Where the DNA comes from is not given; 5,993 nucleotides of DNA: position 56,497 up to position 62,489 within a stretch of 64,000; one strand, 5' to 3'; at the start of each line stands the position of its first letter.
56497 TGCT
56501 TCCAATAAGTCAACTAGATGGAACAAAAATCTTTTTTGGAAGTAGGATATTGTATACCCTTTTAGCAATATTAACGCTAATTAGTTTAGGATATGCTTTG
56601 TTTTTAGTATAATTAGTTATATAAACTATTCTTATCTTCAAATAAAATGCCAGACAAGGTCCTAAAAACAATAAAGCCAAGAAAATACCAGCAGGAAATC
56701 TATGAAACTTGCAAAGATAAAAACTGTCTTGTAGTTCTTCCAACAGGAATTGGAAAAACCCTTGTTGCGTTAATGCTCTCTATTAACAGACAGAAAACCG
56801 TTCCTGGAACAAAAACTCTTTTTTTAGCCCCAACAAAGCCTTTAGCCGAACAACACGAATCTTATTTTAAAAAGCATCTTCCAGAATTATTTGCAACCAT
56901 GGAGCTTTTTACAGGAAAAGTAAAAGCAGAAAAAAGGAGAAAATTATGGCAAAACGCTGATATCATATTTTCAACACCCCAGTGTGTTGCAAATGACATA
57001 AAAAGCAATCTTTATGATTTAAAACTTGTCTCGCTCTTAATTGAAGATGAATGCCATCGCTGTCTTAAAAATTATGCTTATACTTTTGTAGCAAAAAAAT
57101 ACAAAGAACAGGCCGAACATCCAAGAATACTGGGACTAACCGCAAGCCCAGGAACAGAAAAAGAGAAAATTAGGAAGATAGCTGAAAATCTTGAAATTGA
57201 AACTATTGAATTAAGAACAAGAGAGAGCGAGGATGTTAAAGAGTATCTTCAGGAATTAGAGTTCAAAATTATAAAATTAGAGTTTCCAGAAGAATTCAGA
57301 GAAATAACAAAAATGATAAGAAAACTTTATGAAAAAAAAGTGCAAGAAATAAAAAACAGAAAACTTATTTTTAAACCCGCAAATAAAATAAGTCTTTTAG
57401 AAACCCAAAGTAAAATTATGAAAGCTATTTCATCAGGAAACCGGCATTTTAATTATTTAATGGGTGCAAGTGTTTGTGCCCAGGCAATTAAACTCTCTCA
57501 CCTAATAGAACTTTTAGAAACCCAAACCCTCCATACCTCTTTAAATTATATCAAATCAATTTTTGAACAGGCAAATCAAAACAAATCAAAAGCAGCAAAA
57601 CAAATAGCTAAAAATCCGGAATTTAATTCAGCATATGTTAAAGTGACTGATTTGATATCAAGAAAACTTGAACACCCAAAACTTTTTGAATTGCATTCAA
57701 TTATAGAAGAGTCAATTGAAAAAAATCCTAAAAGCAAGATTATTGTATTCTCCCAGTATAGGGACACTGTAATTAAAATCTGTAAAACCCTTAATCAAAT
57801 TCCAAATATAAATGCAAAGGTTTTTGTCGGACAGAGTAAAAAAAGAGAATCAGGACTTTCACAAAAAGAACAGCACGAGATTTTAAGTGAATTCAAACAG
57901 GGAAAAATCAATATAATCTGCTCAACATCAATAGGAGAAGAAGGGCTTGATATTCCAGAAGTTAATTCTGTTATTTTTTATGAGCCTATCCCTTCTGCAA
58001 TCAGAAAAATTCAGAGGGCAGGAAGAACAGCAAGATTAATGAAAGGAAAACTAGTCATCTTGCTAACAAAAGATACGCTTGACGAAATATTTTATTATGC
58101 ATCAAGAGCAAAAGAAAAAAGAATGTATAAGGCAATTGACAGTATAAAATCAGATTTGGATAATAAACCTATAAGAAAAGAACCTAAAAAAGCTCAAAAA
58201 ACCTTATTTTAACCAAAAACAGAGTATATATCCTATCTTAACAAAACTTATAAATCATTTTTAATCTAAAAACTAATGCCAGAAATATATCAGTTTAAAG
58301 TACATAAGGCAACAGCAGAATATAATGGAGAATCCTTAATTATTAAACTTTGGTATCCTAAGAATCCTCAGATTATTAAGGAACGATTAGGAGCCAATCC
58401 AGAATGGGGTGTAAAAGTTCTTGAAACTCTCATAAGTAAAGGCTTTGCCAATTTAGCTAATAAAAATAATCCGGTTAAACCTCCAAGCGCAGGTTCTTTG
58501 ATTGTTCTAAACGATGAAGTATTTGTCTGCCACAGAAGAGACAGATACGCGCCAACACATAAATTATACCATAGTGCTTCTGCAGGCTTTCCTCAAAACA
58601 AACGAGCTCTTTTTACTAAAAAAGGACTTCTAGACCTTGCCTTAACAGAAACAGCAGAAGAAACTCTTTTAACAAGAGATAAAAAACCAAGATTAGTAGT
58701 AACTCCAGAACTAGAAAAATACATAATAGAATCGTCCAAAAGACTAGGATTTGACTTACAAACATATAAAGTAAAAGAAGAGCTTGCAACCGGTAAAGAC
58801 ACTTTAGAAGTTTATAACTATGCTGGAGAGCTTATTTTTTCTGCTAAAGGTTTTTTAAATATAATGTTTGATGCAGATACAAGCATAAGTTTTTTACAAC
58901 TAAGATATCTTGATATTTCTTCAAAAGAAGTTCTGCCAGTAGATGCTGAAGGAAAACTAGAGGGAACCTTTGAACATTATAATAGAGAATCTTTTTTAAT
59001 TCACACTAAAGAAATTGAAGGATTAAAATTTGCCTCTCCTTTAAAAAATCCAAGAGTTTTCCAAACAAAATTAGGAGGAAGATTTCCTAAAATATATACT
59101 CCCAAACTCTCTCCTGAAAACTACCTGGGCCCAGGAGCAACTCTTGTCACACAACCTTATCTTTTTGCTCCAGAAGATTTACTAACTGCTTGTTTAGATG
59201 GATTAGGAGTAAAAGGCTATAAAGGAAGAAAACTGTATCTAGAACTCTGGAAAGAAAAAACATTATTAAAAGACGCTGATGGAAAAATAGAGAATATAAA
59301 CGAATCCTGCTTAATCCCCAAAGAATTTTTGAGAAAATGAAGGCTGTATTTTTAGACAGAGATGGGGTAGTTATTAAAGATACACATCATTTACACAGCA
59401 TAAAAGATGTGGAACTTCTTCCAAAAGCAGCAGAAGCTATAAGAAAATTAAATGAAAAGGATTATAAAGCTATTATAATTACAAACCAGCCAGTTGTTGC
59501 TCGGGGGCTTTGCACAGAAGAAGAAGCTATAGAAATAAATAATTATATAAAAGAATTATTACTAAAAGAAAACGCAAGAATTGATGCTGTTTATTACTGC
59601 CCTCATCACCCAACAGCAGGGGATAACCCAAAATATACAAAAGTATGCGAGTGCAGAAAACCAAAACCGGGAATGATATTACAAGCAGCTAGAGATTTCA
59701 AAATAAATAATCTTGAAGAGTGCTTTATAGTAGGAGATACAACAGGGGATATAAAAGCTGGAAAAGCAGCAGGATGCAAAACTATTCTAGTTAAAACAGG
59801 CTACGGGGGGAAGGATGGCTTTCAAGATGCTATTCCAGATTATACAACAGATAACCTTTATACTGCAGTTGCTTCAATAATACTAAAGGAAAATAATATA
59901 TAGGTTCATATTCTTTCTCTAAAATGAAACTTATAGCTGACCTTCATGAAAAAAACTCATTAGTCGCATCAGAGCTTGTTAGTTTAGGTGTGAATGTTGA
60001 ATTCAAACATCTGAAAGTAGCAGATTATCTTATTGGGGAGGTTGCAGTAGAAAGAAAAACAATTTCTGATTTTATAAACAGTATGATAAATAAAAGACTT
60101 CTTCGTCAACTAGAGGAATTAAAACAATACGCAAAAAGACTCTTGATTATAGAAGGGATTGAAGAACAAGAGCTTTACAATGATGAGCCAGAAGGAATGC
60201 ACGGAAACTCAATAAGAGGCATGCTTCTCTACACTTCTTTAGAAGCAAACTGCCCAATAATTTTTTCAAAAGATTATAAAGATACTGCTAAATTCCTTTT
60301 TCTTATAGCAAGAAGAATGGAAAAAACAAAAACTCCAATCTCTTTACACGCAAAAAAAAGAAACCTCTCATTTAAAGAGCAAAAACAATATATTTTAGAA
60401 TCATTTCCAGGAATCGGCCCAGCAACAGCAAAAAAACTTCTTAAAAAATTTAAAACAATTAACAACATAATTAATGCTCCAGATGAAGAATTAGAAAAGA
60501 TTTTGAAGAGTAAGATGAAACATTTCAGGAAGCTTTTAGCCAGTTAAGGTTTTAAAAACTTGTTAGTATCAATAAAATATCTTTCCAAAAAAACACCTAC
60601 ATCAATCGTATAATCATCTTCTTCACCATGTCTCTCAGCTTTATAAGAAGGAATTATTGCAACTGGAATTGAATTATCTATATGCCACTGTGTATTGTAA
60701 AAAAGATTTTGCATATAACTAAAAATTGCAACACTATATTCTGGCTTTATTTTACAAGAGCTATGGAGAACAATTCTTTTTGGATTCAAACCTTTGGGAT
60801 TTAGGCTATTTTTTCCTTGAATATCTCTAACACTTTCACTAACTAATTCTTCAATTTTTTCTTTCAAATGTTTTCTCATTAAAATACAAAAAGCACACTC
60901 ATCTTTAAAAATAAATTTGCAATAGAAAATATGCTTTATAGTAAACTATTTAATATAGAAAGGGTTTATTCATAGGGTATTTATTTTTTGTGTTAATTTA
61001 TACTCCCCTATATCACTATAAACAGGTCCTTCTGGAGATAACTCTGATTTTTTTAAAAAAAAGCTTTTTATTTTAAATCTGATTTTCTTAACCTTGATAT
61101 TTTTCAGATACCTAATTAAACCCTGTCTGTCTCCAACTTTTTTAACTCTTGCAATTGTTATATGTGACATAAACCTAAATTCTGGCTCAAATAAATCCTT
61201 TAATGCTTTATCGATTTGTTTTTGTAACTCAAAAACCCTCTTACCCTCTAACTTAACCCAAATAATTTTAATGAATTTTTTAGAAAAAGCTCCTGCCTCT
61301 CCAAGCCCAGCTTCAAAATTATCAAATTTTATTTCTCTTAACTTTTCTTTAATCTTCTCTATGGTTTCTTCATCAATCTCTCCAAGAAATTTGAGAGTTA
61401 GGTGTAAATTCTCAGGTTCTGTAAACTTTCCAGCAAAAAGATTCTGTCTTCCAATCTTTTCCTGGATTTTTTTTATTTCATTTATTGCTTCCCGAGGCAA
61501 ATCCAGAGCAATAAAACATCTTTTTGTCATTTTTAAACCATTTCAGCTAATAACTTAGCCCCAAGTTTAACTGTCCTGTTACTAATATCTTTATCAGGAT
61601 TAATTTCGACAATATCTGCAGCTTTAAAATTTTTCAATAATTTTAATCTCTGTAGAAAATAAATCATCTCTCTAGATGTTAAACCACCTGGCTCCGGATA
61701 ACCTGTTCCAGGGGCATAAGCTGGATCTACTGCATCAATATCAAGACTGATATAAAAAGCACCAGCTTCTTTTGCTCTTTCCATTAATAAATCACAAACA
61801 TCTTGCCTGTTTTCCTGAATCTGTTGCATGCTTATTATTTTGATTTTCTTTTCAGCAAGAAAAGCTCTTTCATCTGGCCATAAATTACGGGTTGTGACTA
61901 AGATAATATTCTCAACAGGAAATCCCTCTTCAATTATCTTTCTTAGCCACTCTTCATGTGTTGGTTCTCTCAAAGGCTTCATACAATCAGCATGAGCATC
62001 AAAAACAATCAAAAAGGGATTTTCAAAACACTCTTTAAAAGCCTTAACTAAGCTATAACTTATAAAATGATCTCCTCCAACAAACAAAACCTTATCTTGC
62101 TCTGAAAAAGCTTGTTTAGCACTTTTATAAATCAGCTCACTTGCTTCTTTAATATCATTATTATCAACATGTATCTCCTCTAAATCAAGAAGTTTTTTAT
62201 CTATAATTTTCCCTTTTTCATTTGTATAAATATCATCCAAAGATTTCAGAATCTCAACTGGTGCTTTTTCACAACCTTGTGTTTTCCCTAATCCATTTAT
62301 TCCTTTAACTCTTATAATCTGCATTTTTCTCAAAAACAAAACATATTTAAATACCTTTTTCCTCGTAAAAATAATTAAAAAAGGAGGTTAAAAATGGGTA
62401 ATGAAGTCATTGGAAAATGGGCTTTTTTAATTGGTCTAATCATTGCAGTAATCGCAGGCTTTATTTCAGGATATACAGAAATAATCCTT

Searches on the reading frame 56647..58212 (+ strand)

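Call 79: search_protein_families(library=pfam, max_evalue=0.001, proteins=[window:56647-58212:+])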
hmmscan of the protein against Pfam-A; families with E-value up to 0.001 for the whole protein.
window:56647-58212:+ (521 aa): 6 families
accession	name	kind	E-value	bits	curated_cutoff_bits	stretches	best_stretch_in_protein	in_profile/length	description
PF00270.35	DEAD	-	1.1e-26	94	26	1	13-172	2-164/167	DEAD/DEAH box helicase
PF04851.21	ResIII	-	1.2e-23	84.2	22.5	1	9-168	2-162/164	Type III restriction enzyme, res subunit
PF00271.37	Helicase_C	-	1.6e-23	83.5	23.5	1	352-464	5-109/110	Helicase conserved C-terminal domain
PF21210.2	RNA_helicase_helical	-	6.9e-13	49.1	27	1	230-329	6-106/108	Putative ATP-dependent RNA helicase, helical bundle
PF16203.11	ERCC3_RAD25_C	-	1.7e-05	24.7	27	1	361-469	59-153/248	ERCC3/RAD25/XPB C-terminal helicase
PF22590.2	Cas3-like_C_2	-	0.00077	20.2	27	0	373-463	13-103/106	CRISPR-associated nuclease/helicase Cas3, C-terminal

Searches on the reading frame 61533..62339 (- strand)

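Call 89: search_protein_families(library=pfam, max_evalue=0.001, proteins=[window:61533-62339:-])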
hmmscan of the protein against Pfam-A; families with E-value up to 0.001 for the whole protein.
window:61533-62339:- (268 aa): 1 family
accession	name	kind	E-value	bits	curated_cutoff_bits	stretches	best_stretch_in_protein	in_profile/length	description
PF00491.26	Arginase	-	2.6e-57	194.8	22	1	20-267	17-278/280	Arginase family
